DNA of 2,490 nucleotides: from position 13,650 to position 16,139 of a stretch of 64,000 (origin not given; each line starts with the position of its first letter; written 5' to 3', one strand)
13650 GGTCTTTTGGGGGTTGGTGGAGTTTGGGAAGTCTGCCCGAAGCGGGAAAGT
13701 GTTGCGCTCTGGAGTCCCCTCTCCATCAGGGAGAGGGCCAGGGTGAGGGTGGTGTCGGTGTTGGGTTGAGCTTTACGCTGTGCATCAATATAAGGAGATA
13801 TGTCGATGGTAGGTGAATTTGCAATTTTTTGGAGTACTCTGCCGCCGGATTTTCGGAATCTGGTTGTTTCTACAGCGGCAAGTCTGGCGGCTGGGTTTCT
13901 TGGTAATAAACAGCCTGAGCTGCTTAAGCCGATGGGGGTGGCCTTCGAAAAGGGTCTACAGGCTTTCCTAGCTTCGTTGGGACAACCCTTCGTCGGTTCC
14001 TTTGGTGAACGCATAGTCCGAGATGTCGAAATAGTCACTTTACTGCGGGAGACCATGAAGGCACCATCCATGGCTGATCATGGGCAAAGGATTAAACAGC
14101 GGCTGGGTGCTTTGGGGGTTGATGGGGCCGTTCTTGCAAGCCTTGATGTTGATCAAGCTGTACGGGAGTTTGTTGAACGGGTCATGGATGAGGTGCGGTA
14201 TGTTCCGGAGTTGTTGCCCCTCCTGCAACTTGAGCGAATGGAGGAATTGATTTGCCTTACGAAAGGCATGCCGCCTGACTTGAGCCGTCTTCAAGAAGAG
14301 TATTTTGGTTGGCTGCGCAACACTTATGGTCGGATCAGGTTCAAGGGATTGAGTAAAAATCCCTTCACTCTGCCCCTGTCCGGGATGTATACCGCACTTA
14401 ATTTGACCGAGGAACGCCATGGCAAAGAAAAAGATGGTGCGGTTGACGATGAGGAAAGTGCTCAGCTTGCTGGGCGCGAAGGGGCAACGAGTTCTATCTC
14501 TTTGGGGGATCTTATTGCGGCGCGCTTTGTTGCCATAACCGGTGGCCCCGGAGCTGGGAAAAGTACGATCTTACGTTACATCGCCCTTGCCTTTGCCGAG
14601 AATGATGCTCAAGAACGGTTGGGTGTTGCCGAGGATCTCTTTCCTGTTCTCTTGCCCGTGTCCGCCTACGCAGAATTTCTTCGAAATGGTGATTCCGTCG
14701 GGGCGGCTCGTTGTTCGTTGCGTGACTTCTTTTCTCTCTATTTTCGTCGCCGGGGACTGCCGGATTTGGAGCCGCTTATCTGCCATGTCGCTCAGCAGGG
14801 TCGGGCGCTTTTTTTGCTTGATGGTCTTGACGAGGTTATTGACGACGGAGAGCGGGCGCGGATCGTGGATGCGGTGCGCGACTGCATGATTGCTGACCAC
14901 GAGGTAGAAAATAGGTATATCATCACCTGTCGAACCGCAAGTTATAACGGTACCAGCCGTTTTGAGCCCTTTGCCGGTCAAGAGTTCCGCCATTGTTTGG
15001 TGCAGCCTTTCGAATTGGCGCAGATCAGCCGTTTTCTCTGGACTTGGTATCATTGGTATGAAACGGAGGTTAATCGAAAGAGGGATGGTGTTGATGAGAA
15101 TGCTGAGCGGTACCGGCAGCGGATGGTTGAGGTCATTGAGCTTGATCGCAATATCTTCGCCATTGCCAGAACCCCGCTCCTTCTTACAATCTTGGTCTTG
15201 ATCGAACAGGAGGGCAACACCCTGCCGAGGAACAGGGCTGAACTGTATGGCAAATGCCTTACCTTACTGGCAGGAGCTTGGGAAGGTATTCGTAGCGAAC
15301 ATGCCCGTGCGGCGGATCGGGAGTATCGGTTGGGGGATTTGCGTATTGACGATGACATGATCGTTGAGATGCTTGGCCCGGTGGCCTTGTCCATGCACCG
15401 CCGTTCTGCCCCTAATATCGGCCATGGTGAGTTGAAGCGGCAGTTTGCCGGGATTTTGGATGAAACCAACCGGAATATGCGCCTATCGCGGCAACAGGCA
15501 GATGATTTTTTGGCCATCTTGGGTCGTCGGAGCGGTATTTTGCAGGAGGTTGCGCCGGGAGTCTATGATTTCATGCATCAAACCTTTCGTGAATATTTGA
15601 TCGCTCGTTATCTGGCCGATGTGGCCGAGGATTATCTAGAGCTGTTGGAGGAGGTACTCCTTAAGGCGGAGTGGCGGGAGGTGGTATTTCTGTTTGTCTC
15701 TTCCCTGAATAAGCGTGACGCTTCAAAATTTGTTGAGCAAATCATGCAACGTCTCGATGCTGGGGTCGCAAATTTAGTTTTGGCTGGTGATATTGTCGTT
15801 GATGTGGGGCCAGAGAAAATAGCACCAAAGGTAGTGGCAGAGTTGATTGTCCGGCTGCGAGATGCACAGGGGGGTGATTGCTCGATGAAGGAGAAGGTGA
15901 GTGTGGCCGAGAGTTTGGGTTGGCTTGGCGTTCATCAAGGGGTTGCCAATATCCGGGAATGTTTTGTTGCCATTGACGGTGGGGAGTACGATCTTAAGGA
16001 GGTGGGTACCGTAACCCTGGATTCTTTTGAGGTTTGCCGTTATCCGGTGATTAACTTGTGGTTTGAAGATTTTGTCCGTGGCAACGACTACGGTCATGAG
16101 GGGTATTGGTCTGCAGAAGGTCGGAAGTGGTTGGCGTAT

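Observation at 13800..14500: Unassigned ~230-aa N-terminal domain on the DGR-targeted NACHT protein (possible effector or adaptor module)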

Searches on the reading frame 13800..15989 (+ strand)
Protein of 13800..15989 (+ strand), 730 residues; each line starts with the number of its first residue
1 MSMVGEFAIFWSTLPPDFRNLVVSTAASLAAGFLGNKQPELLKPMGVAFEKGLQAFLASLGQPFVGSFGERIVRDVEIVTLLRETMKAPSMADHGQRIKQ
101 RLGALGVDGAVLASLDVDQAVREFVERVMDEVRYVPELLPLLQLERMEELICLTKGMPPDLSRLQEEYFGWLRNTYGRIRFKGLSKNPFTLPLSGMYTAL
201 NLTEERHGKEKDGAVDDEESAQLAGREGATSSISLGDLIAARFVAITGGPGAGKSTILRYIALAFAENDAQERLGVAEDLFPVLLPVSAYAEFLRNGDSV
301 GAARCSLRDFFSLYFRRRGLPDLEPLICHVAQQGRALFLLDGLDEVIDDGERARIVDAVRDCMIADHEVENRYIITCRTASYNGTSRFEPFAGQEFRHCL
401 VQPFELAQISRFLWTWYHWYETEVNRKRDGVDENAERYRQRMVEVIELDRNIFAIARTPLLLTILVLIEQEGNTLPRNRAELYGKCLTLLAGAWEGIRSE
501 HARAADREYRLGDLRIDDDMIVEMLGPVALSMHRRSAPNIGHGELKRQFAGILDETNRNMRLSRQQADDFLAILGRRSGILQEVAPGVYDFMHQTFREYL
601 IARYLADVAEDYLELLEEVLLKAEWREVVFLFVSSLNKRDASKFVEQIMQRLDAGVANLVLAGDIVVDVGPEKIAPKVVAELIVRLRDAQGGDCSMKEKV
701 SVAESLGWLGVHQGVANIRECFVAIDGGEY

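Call 13: find_homologous_proteins(query=window:13800-15989:+, max_evalue=0.001)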
Query window:13800-15989:+ (730 aa): 377 proteins with E <= 0.001 among 8000 candidates; the best 120 are listed.
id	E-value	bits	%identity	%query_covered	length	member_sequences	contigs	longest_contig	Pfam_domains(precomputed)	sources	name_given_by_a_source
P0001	0.0e+0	1635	100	100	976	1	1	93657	PF05729.19,PF03781.23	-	-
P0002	8.4e-156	539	38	99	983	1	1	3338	PF24883.3,PF05729.19,PF03781.23,PF13401.13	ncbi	-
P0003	3.0e-154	534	39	99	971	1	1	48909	PF24883.3,PF05729.19,PF03781.23,PF20720.4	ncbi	-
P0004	4.6e-154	533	38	99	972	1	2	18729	PF22734.2,PF05729.19,PF03781.23,PF20720.4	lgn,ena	-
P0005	6.7e-151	522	38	97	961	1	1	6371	PF22734.2,PF05729.19,PF03781.23,PF20720.4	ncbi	-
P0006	6.2e-146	506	37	99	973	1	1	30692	PF24883.3,PF05729.19,PF03781.23,PF20720.4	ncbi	-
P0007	3.5e-144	500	38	96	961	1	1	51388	PF05729.19,PF03781.23,PF20720.4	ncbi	-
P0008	7.4e-143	496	44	79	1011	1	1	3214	PF24390.2,PF05729.19,PF03781.23,PF20720.4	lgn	-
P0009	2.4e-142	494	37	100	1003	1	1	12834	PF24883.3,PF05729.19,PF03781.23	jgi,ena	-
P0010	2.6e-142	494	37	97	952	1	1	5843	PF22734.2,PF24883.3,PF05729.19,PF03781.23,PF20720.4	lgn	-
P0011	9.1e-142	492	38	97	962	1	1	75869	PF22734.2,PF05729.19,PF03781.23,PF20720.4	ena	-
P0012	1.7e-141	491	37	97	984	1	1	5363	PF05729.19,PF03781.23,PF20720.4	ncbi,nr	ncbi:MAG: SUMF1/EgtB/PvdO family nonheme iron enzyme [Planctomycetes bacterium]|nr:SUMF1/EgtB/PvdO f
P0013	2.2e-141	491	37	97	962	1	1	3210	PF22734.2,PF05729.19,PF03781.23,PF20720.4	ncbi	-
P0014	1.1e-138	482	37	97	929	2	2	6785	PF22734.2,PF05729.19,PF03781.23,PF20720.4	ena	-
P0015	3.3e-135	471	36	100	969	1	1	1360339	PF22734.2,PF05729.19,PF03781.23,PF20720.4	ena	-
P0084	1.0e-25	109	28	63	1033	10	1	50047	PF22734.2,PF02985.29,PF24883.3,PF05729.19,PF13646.13,PF12530.15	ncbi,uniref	ncbi:HEAT repeat domain-containing protein [Microcoleus sp.]|uniref:HEAT repeat domain-containing pr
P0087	1.2e-25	108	26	67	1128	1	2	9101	PF22734.2,PF24883.3,PF05729.19,PF03781.23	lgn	-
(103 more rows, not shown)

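Call 23: search_protein_families(library=pfam, proteins=[P0004, P0005, P0011, P0015, P0084, P0087, P0008], max_evalue=0.001)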
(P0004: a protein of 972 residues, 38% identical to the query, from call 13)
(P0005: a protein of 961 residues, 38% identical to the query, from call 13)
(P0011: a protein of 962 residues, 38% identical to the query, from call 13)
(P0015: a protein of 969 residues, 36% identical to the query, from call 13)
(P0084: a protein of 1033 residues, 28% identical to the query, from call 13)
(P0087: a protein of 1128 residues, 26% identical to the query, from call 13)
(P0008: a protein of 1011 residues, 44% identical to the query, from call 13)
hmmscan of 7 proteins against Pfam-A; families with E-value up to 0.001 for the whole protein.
P0004 (972 aa): 6 families
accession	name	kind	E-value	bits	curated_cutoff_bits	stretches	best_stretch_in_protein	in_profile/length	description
PF03781.23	FGE-sulfatase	-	1.7e-43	149.6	23.3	1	731-968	30-255/255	Sulfatase-modifying factor enzyme 1-like domain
PF05729.18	NACHT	-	2.3e-07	31.2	26.7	1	245-416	3-164/167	NACHT domain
PF20720.3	nSTAND3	-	1.2e-06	28.8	27.2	1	241-387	15-121/155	Novel STAND NTPase 3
PF22734.1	NNH2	-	5.2e-06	26.7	27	1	69-186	65-179/181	NACHT N-terminal Helical domain 2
PF24883.2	NPHP3_N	-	0.00016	22.4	24.8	0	241-263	21-43/164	Nephrocystin 3, N-terminal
PF20703.3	nSTAND1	-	0.00062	19.9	27.1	0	236-408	26-192/379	Novel STAND NTPase 1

P0005 (961 aa): 5 families
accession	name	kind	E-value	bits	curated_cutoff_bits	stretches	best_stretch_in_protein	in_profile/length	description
PF03781.23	FGE-sulfatase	-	2.1e-45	155.9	23.3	1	720-957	31-255/255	Sulfatase-modifying factor enzyme 1-like domain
PF05729.18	NACHT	-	2e-11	44.4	26.7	1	234-406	2-163/167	NACHT domain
PF20720.3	nSTAND3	-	7.4e-07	29.4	27.2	1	229-273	14-57/155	Novel STAND NTPase 3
PF22734.1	NNH2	-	8e-06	26.1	27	1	36-173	33-179/181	NACHT N-terminal Helical domain 2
PF24883.2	NPHP3_N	-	4.2e-05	24.2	24.8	0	231-253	21-43/164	Nephrocystin 3, N-terminal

P0011 (962 aa): 5 families
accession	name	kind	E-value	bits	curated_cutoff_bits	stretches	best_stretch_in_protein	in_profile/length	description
PF03781.23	FGE-sulfatase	-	7.6e-43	147.4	23.3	1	723-958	32-255/255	Sulfatase-modifying factor enzyme 1-like domain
PF05729.18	NACHT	-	5.3e-12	46.3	26.7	1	234-406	2-163/167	NACHT domain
PF20720.3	nSTAND3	-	2.9e-06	27.5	27.2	1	230-270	15-54/155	Novel STAND NTPase 3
PF22734.1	NNH2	-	6e-06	26.5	27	1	31-173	28-179/181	NACHT N-terminal Helical domain 2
PF24883.2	NPHP3_N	-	3.3e-05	24.6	24.8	0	232-253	22-43/164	Nephrocystin 3, N-terminal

P0015 (969 aa): 5 families
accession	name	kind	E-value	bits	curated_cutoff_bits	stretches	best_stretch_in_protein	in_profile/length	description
PF03781.23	FGE-sulfatase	-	1.4e-37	130.2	23.3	1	730-967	30-255/255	Sulfatase-modifying factor enzyme 1-like domain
PF05729.18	NACHT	-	7.4e-10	39.3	26.7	1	249-416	2-163/167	NACHT domain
PF22734.1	NNH2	-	3.7e-08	33.7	27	1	40-187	27-179/181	NACHT N-terminal Helical domain 2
PF20720.3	nSTAND3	-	1.5e-05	25.2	27.2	0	249-278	19-49/155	Novel STAND NTPase 3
PF00004.35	AAA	-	0.00068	20.5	21.2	0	252-375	3-104/131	ATPase family associated with various cellular activities (AAA)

P0084 (1033 aa): 9 families
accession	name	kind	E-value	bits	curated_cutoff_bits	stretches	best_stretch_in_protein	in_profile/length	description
PF13646.12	HEAT_2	-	3.9e-72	239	27.7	5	760-851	2-88/88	HEAT repeats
PF22734.1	NNH2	-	1.4e-53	181.7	27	1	27-205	3-180/181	NACHT N-terminal Helical domain 2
PF05729.18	NACHT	-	4.9e-12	46.4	26.7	1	289-449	2-165/167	NACHT domain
PF02985.28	HEAT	-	7.4e-12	44.8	23.5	0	827-850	2-24/31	HEAT repeat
PF12530.14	DUF3730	-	6.8e-10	39.3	30.3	0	905-971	11-80/227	Focadhesin/RST1, DUF3730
PF24883.2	NPHP3_N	-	1.2e-06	29.2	24.8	0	361-413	114-164/164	Nephrocystin 3, N-terminal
PF21458.3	SelB-wing_1_3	-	2.9e-05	24.1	27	0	790-807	1-18/48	Selenocysteine-specific elongation factor, winged helix 1/3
PF21581.3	SCD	-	0.00014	22.6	27.5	0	938-958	40-60/75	Stromalin conservative domain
PF08713.17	DNA_alkylation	-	0.00041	20.5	21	1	740-886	30-181/213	DNA alkylation repair enzyme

P0087 (1128 aa): 5 families
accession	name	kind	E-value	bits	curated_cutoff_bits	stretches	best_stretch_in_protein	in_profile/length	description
PF03781.23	FGE-sulfatase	-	2.1e-43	149.3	23.3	1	830-1114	8-254/255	Sulfatase-modifying factor enzyme 1-like domain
PF05729.18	NACHT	-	2.3e-13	50.8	26.7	1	408-497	68-163/167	NACHT domain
PF22734.1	NNH2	-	5.6e-09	36.4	27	1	41-187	13-160/181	NACHT N-terminal Helical domain 2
PF24883.2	NPHP3_N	-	8.5e-07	29.7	24.8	0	408-463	108-164/164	Nephrocystin 3, N-terminal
PF13191.12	AAA_16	-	0.00035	21.6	32.6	1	312-456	25-162/167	AAA ATPase domain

P0008 (1011 aa): 5 families
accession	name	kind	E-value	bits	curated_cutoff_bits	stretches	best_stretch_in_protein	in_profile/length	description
PF24390.1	PRTase-CE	-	2.7e-50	172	27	1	28-269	2-253/253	PRTase-CE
PF03781.23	FGE-sulfatase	-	7.4e-28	98.3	23.3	1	849-1011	31-193/255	Sulfatase-modifying factor enzyme 1-like domain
PF05729.18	NACHT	-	2.7e-13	50.5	26.7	1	368-536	2-163/167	NACHT domain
PF20720.3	nSTAND3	-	1.4e-06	28.5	27.2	1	367-502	18-115/155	Novel STAND NTPase 3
PF24883.2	NPHP3_N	-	5.8e-05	23.8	24.8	0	370-498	26-164/164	Nephrocystin 3, N-terminal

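Call 36: find_encoding_contigs(protein=P0015, flank=7000, max_places=2)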
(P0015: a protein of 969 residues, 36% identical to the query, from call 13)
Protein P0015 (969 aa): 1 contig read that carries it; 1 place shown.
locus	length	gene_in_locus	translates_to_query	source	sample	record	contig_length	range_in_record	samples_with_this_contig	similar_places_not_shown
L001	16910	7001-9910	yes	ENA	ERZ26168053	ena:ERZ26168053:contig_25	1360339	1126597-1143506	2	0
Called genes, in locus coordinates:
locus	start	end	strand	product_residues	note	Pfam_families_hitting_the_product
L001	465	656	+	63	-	-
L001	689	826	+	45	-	PF07927:HicA_toxin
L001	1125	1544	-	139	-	PF07592:DDE_Tnp_ISAZ013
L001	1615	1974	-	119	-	-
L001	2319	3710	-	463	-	PF01593:Amino_oxidase, PF13450:NAD_binding_8, PF03275:GLF (faint)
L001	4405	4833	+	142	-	PF20432:Xre-like-HTH (weak)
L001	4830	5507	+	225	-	PF08808:RES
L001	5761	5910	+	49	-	-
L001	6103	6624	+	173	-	PF03781:FGE-sulfatase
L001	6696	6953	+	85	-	-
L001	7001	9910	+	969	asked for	PF22734:NNH2, PF20720:nSTAND3 (faint), PF05729:NACHT, PF03781:FGE-sulfatase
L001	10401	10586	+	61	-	PF23458:DUF7130 (weak), PF21349:RUBY_RBDX (faint)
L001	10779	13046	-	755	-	PF03104:DNA_pol_B_exo1, PF00136:DNA_pol_B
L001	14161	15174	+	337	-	PF04015:DUF362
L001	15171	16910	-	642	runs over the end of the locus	-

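Call 37: find_encoding_contigs(protein=P0007, flank=7000, max_places=2)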
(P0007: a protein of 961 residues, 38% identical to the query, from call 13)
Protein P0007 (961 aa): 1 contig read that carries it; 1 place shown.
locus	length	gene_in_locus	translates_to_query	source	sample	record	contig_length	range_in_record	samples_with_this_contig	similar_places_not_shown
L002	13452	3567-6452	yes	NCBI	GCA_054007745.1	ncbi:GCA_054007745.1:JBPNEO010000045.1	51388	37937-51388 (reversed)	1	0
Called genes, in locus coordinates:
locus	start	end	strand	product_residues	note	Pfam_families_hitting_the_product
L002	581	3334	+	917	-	PF05729:NACHT, PF03781:FGE-sulfatase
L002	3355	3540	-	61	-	-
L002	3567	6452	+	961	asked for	PF05729:NACHT, PF20720:nSTAND3 (faint), PF03781:FGE-sulfatase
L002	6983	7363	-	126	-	PF01850:PIN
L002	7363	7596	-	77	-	PF02604:PhdYeFM_antitox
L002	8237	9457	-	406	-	PF01321:Creatinase_N, PF00557:Peptidase_M24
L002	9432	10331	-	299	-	PF13406:SLT_2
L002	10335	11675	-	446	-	PF01551:Peptidase_M23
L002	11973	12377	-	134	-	PF01894:YjbQ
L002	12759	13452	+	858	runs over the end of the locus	PF08668:HDOD, PF01966:HD, PF00512:HisKA, PF02518:HATPase_c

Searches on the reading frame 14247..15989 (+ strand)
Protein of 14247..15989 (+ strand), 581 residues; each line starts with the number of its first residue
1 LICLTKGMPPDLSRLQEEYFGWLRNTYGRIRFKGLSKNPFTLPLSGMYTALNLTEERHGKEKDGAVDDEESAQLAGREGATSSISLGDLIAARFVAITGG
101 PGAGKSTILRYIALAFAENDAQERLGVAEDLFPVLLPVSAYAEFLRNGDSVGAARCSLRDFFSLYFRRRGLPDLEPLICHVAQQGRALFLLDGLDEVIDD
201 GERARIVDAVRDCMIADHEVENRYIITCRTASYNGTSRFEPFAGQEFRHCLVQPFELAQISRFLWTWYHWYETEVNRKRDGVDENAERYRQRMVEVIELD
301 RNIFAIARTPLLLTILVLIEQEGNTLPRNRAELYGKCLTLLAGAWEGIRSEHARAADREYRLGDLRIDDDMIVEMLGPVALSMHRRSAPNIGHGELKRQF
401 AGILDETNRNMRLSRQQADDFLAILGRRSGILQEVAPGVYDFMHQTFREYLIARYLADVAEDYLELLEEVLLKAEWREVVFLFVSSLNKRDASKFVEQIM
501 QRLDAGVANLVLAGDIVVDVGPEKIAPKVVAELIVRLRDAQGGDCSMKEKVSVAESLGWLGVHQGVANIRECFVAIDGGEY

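Call 55: search_solved_structures(query=window:14247-15989:+, max_evalue=1, show_alignments=3)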
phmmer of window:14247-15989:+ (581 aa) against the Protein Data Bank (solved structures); distinct sequences matched with E-value up to 1: 7.
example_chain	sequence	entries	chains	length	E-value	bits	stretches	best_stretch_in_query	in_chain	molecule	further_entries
3e1s_A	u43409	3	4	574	0.091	14.8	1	62-113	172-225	Exodeoxyribonuclease V, subunit RecD | Exodeoxyribonuclease V, subunit RecD, putative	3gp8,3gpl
3wmf_A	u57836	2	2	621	0.36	12.8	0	92-113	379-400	ATP-binding cassette, sub-family B, member 1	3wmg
8ce5_A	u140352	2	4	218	0.56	12.2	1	88-152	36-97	Cytochrome c biogenesis ATP-binding export protein CcmA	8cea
8ce1_a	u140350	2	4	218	0.56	12.2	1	88-152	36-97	Cytochrome c biogenesis ATP-binding export protein CcmA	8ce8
7vfp_A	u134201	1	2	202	0.62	12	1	88-167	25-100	Cytochrome c biogenesis ATP-binding export protein CcmA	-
7f02_A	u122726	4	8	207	0.66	11.9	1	88-152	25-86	Cytochrome c biogenesis ATP-binding export protein CcmA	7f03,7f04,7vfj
3bfv_A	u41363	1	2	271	0.82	11.6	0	40-119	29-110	Membrane protein CapA1, Protein tyrosine kinase,Protein tyrosine kinase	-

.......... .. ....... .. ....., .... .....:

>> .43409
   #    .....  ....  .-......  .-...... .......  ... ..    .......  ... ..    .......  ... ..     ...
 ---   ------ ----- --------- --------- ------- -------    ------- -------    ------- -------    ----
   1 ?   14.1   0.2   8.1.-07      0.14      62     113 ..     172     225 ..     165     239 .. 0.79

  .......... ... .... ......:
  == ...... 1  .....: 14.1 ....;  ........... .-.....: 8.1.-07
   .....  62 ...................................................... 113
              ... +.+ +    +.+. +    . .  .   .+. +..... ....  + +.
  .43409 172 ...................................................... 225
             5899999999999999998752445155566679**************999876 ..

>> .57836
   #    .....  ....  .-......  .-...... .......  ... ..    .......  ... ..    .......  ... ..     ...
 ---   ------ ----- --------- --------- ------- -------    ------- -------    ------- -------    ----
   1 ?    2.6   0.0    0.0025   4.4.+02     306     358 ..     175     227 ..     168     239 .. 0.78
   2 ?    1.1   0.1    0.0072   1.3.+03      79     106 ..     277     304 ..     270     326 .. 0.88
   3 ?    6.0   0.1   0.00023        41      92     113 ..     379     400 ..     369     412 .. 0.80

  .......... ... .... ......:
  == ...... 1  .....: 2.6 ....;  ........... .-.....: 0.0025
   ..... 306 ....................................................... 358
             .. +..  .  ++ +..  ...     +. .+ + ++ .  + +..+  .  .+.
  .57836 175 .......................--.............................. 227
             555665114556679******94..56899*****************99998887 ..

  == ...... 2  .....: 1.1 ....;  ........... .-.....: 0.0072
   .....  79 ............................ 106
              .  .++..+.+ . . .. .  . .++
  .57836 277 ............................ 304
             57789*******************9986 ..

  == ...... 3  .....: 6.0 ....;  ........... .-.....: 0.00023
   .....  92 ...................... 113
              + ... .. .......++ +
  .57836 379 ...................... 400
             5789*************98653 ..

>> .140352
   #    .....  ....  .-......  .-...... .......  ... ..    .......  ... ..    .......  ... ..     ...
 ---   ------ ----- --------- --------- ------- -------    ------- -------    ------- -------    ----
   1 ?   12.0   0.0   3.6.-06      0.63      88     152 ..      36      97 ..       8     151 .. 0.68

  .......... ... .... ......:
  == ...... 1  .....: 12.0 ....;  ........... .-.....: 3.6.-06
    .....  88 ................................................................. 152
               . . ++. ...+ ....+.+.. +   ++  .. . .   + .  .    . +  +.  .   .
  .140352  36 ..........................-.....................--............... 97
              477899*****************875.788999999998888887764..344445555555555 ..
